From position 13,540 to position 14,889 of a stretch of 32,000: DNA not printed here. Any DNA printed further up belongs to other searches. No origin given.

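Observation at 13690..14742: Membrane-anchored GH99-like endo-alpha-mannosidase homologue encoded by the mobile element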

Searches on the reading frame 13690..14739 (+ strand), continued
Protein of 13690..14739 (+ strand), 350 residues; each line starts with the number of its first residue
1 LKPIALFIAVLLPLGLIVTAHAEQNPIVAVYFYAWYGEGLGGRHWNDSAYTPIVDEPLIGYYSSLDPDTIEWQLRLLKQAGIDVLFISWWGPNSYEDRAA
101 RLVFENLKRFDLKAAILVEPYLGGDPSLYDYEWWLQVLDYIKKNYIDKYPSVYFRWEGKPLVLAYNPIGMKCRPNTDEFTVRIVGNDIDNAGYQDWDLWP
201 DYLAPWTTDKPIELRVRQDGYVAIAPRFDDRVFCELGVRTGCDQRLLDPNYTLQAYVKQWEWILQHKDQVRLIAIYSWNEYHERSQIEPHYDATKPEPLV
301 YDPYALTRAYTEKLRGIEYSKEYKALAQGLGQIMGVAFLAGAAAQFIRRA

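Call 58: find_encoding_contigs(protein=P0011, flank=8000, max_places=1)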
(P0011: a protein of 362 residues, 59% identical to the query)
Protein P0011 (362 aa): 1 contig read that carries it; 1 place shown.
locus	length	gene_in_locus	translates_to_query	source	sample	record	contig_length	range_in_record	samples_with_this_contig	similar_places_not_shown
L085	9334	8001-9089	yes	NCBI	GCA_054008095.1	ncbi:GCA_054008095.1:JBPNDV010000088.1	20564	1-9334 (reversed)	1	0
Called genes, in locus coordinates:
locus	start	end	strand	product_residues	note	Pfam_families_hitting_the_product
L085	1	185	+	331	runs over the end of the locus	PF08271:Zn_Ribbon_TF, PF00382:TFIIB, PF04545:Sigma70_r4 (faint), PF00382:TFIIB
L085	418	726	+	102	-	PF01253:SUI1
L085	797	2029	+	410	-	PF00291:PALP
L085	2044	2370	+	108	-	-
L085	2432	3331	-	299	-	PF14397:ATPgrasp_ST (faint), PF02655:ATP-grasp_3 (weak), PF02955:GSH-S_ATP, PF08443:RimK, PF05770:Ins134_P3_kin (faint)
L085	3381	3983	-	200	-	PF07758:DUF1614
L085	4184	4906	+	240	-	-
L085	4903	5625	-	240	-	PF00149:Metallophos, PF12850:Metallophos_2 (weak)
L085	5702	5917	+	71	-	-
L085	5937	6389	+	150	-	-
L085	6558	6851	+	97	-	-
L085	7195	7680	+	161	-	-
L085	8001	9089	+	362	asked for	PF16317:Glyco_hydro_99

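Call 61: find_encoding_contigs(protein=P0003, flank=8000, max_places=1)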
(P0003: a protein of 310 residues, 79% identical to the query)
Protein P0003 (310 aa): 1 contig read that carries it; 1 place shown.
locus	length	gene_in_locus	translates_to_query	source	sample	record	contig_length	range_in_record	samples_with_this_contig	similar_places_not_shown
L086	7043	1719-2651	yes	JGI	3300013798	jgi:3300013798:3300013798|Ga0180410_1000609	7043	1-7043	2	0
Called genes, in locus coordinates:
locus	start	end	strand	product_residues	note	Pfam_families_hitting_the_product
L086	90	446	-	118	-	-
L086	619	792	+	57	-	PF01402:RHH_1, PF12651:RHH_3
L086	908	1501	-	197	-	PF14470:bPH_3, PF09851:SHOCT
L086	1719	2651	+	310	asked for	PF16317:Glyco_hydro_99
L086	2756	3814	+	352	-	PF20030:bpMoxR (faint), PF07726:AAA_3, PF07728:AAA_5, PF17863:AAA_lid_2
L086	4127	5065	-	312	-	PF00092:VWA, PF13519:VWA_2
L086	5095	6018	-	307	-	PF00092:VWA, PF13519:VWA_2 (weak)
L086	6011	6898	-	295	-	-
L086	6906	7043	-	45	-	?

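Call 62: search_protein_families(library=pfam, proteins=[L010:1182-1538:+, L010:1842-2348:+, L010:2411-3694:+, L010:3713-4102:+, L010:5213-5590:+, L010:5614-6072:+, L010:7242-8462:+, L010:8545-9558:+, L010:9558-10181:+, L005:1867-2832:+], max_evalue=0.001)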
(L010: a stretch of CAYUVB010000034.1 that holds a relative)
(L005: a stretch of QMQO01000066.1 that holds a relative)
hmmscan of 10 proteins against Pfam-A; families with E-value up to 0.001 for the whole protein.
L010:1182-1538:+ (119 aa): 0 families

L010:1842-2348:+ (169 aa): 0 families

L010:2411-3694:+ (428 aa): 2 families
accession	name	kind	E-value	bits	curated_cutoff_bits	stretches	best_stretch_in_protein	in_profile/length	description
PF01966.28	HD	-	1.8e-14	54.4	22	1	63-182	1-113/116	HD domain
PF19276.4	HD_assoc_2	-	4.2e-11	43.1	23.1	1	196-262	1-66/222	HD associated region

L010:3713-4102:+ (130 aa): 0 families

L010:5213-5590:+ (126 aa): 1 family
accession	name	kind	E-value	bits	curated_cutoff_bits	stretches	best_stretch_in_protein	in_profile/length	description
PF01914.23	MarC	-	1.5e-25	90.3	23.9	1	5-123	2-129/203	MarC family integral membrane protein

L010:5614-6072:+ (153 aa): 0 families

L010:7242-8462:+ (407 aa): 3 families
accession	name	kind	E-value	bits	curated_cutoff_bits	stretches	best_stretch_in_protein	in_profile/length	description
PF13692.12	Glyco_trans_1_4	-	3.6e-09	37.5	27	1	216-357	3-142/142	Glycosyl transferases group 1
PF13439.12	Glyco_transf_4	-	7.9e-08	32.9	28.5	1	29-187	3-165/170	Glycosyltransferase Family 4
PF00534.26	Glycos_transf_1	-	2.4e-07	30.9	26.4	1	217-359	18-160/172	Glycosyl transferases group 1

L010:8545-9558:+ (338 aa): 1 family
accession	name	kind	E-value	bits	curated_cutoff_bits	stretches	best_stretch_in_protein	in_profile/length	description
PF00733.27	Asn_synthase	-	2.6e-24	87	21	1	11-147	4-140/354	Asparagine synthase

L010:9558-10181:+ (208 aa): 1 family
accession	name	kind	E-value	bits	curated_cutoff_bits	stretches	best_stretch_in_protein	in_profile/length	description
PF01902.24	Diphthami_syn_2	-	1.3e-22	80.9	23.2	1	3-202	4-211/219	Diphthamide synthase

L005:1867-2832:+ (322 aa): 0 families

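Call 66: find_related_loci(query=A1, collection=viral_contigs, flank=10000)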
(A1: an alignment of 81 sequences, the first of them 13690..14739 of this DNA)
Query A1 (350 aa) in viral_contigs; peptide patterns used: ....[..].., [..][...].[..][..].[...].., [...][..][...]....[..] (x = any residue, [..] = any of these).
65 stretches matched a pattern; 1 encode a relative of the query (tblastn E <= 1e-3); 1 distinct loci.
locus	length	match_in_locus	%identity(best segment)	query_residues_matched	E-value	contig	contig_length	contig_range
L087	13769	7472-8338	48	18-336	5e-87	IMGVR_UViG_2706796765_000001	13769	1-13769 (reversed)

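Call 99: search_protein_families(library=pfam, alignment_id=A1, max_evalue=0.001)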
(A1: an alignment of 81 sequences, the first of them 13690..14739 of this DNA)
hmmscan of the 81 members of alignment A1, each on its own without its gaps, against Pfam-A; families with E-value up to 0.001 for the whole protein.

A. member 1, window:13690-14739:+ (350 aa): 2 families
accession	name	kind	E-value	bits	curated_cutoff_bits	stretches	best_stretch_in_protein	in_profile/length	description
PF16317.11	Glyco_hydro_99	-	3.8e-15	56.3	33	1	57-172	60-168/341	Glycosyl hydrolase family 99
PF14307.12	Glyco_tran_WbsX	-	2.4e-05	24.4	25.1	0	258-291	307-340/350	Glycosyltransferase WbsX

B. families by the number of members that match (of 81 scanned): 26 families (the first 25 are shown)
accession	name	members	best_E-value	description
PF16317.11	Glyco_hydro_99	81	1.2e-16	Glycosyl hydrolase family 99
PF14307.12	Glyco_tran_WbsX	41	1.4e-08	Glycosyltransferase WbsX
PF02183.23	HALZ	7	3e-08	Homeobox associated leucine zipper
PF04108.17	ATG17_like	3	0.00017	Autophagy protein ATG17-like domain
PF08614.16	ATG16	2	7.5e-05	Autophagy protein 16 (ATG16)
PF24423.1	OVT1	2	0.00011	Major antigen, helical domain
PF08317.16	Spc7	2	0.00022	Spc7 kinetochore protein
PF07200.18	Mod_r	2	0.00023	Modifier of rudimentary (Mod(r)) protein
PF04136.21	COG3_N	2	0.00077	Conserved oligomeric Golgi complex subunit 3, N-terminal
PF12325.13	TMF_TATA_bd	1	2.5e-06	TATA element modulatory factor 1 TATA binding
PF03659.20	Glyco_hydro_71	1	4.3e-05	Glycosyl hydrolase family 71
PF13851.11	GAS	1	8.8e-05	Growth-arrest specific micro-tubule binding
PF14362.11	DUF4407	1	0.00013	Domain of unknown function (DUF4407)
PF14662.11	KASH_CCD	1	0.00016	Coiled-coil region of CCDC155 or KASH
PF06005.17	ZapB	1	0.00032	Cell division protein ZapB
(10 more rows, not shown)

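Call 100: search_protein_families(library=ncbifam, proteins=[P0083, P0076, P0113, P0005, P0051], max_evalue=0.1)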
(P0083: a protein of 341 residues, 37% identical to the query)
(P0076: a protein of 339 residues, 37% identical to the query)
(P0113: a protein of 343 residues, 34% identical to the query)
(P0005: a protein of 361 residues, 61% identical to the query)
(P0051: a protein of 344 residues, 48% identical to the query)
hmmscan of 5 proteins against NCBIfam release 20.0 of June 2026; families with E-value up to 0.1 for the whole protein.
P0083 (341 aa): 1 family
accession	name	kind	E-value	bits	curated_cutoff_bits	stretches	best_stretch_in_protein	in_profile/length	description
TIGR03024.1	arch_PEF_CTERM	domain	0.013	15.8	23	1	315-337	1-19/25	PEF-CTERM sorting domain-containing protein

P0076 (339 aa): 1 family
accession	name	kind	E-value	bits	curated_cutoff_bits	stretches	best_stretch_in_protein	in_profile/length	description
TIGR03024.1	arch_PEF_CTERM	domain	0.063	13.5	23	1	310-336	1-25/25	PEF-CTERM sorting domain-containing protein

P0113 (343 aa): 0 families

P0005 (361 aa): 0 families

P0051 (344 aa): 0 families
